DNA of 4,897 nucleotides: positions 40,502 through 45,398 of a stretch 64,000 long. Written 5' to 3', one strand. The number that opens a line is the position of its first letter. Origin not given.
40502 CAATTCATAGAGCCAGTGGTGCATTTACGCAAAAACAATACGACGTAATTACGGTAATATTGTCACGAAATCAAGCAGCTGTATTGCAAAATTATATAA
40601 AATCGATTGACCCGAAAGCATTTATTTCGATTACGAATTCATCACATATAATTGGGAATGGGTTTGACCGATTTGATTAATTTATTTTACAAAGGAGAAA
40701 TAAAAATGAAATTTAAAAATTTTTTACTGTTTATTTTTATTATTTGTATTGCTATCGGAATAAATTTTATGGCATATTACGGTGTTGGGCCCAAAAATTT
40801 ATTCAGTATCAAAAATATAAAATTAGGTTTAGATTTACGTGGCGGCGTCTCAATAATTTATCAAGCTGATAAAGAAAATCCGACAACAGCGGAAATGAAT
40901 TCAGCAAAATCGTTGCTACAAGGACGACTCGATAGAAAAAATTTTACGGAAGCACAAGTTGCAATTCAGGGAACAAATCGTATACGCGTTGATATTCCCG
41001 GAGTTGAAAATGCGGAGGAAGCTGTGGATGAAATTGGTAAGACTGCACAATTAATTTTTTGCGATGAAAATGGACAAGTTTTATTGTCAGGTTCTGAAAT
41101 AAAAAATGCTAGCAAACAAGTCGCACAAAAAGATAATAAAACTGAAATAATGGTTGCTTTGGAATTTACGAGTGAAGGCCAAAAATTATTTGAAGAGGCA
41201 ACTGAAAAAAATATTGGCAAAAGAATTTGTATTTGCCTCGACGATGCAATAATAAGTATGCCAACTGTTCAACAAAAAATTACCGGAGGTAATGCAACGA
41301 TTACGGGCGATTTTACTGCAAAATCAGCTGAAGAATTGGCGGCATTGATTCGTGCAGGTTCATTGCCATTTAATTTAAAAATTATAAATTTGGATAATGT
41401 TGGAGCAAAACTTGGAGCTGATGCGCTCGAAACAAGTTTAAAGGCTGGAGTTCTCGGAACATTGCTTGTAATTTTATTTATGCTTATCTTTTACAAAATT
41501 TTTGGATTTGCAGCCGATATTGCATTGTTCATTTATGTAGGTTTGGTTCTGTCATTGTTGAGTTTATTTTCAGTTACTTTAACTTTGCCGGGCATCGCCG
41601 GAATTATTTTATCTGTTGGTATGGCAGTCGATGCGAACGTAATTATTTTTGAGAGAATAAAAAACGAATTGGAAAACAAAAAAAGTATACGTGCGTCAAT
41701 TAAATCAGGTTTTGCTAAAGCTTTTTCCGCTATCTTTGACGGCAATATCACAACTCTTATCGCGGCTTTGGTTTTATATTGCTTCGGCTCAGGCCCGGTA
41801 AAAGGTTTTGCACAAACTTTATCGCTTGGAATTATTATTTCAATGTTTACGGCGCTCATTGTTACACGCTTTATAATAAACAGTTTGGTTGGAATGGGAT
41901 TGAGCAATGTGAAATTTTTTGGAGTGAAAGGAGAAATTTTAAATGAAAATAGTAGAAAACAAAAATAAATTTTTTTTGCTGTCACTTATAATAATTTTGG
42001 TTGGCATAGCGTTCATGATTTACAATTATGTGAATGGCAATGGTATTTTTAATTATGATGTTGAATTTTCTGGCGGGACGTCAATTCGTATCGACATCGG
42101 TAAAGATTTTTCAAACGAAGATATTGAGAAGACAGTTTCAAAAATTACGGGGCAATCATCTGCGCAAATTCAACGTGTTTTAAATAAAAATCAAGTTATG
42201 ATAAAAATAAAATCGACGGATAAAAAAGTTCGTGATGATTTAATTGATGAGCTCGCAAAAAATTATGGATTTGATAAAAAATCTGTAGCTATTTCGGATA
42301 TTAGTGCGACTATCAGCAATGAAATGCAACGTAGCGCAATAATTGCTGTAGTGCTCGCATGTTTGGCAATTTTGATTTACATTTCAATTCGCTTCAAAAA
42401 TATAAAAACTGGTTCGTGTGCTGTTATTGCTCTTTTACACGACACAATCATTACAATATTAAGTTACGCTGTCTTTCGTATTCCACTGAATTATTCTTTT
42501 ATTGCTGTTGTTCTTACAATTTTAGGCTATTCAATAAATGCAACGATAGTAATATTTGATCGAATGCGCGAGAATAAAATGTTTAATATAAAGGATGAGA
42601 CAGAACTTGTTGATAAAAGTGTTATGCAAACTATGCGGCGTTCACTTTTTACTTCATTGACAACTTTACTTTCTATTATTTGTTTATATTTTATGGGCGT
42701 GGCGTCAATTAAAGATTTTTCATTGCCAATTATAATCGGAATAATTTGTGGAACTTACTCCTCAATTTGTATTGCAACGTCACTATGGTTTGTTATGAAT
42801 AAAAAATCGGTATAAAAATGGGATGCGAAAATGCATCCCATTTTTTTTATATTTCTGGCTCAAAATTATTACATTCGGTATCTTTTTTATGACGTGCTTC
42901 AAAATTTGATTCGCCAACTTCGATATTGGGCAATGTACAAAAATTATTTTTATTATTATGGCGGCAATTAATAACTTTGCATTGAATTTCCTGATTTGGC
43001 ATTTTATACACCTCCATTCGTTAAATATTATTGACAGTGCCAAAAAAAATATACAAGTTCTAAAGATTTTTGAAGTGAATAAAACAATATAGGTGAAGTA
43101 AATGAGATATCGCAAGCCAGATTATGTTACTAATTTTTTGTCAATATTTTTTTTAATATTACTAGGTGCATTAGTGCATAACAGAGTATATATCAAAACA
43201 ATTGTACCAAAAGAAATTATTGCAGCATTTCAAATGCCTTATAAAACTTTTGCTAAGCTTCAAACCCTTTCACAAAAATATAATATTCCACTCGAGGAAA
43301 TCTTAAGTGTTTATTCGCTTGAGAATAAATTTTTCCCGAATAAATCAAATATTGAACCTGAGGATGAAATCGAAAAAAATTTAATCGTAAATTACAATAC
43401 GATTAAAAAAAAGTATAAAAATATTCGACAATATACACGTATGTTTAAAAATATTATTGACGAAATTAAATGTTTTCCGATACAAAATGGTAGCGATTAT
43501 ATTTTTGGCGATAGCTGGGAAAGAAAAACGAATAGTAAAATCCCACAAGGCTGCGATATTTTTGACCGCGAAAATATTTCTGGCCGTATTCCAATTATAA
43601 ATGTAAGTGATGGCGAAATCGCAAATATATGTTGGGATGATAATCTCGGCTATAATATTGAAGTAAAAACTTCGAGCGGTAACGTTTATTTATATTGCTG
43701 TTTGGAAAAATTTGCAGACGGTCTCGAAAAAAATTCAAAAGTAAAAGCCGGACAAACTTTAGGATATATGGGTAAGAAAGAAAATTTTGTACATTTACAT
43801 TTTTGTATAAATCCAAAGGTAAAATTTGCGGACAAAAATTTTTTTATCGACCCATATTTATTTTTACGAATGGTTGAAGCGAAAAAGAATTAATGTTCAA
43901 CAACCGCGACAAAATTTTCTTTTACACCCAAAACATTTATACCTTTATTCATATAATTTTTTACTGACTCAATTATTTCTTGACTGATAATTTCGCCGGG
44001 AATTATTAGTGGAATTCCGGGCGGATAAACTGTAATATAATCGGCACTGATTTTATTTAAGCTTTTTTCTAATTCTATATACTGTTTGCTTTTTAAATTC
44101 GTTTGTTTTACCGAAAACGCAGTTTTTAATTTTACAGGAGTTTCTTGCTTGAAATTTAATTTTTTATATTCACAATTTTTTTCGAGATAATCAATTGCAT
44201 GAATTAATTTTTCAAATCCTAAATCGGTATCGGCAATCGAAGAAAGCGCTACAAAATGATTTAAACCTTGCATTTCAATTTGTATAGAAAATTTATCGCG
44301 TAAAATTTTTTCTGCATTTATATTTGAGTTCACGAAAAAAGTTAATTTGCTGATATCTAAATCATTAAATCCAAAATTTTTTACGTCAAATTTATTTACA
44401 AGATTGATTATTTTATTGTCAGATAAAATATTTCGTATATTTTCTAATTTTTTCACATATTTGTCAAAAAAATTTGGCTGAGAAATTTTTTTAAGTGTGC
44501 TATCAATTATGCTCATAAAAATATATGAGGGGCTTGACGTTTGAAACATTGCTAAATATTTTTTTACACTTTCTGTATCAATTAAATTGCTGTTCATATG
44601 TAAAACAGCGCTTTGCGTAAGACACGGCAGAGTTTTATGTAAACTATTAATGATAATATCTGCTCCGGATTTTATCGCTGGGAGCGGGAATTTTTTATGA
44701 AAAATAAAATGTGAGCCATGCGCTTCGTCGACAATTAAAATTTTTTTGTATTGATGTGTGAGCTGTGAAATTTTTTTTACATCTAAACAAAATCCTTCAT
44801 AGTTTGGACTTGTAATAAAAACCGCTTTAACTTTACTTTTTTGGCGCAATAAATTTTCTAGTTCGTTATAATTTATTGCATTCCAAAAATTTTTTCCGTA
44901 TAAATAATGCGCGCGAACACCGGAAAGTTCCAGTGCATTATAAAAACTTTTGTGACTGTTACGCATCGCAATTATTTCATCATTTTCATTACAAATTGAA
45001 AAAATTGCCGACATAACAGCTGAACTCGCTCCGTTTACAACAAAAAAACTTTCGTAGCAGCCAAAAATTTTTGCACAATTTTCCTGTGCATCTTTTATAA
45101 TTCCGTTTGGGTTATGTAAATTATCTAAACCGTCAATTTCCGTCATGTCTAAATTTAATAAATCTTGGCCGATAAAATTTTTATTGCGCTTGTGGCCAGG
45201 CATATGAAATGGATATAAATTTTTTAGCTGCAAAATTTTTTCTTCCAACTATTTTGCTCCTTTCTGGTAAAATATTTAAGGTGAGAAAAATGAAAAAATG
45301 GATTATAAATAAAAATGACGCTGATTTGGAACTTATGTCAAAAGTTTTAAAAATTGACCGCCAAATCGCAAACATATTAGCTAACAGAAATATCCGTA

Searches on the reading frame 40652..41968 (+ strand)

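Call 71: search_protein_families(library=pfam, proteins=[window:40652-41968:+], max_evalue=0.001)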
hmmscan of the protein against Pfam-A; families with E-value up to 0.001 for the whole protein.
window:40652-41968:+ (438 aa): 5 families
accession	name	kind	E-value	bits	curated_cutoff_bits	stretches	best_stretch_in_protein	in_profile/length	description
PF22599.2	SecDF_P1_head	-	5.2e-30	104.1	27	1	142-239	18-113/114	SecDF, P1 head subdomain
PF02355.23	SecD_SecF_C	-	5.3e-16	59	20.5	1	241-409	12-183/189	Protein export membrane protein SecD/SecF, C-terminal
PF21760.3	SecD_1st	-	1.6e-13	50.3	27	1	82-139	1-58/60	Protein translocase subunit SecDF, P1 domain, N-terminal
PF00873.25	ACR_tran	-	2e-06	26.3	28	1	256-409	327-486/1021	AcrB/AcrD/AcrF family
PF03176.21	MMPL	-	0.00036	20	20.5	1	271-402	160-292/333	MMPL family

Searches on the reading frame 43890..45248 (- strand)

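Call 71: search_protein_families(library=pfam, proteins=[window:43890-45248:-], max_evalue=0.001)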
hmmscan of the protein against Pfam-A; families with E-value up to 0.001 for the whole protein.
window:43890-45248:- (452 aa): 6 families
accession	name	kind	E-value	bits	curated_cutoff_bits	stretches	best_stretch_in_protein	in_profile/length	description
PF01276.26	OKR_DC_1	-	1.6e-50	172.6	27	1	16-329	20-370/417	Orn/Lys/Arg decarboxylase, major domain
PF00155.27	Aminotran_1_2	-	1.5e-11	44.6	19.7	1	49-207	42-221/361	Aminotransferase class I and II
PF03711.20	OKR_DC_1_C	-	7.1e-09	36.5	24.2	1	356-424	31-99/132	Orn/Lys/Arg decarboxylase, C-terminal domain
PF01053.26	Cys_Met_Meta_PP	-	9.3e-09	34.7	27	1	55-205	58-198/381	Cys/Met metabolism PLP-dependent enzyme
PF00266.25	Aminotran_5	-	1.5e-08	34.4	21.5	1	50-207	44-203/371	Aminotransferase class-V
PF01212.27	Beta_elim_lyase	-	1.2e-05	25.3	27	1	53-224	36-217/288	Beta-eliminating lyase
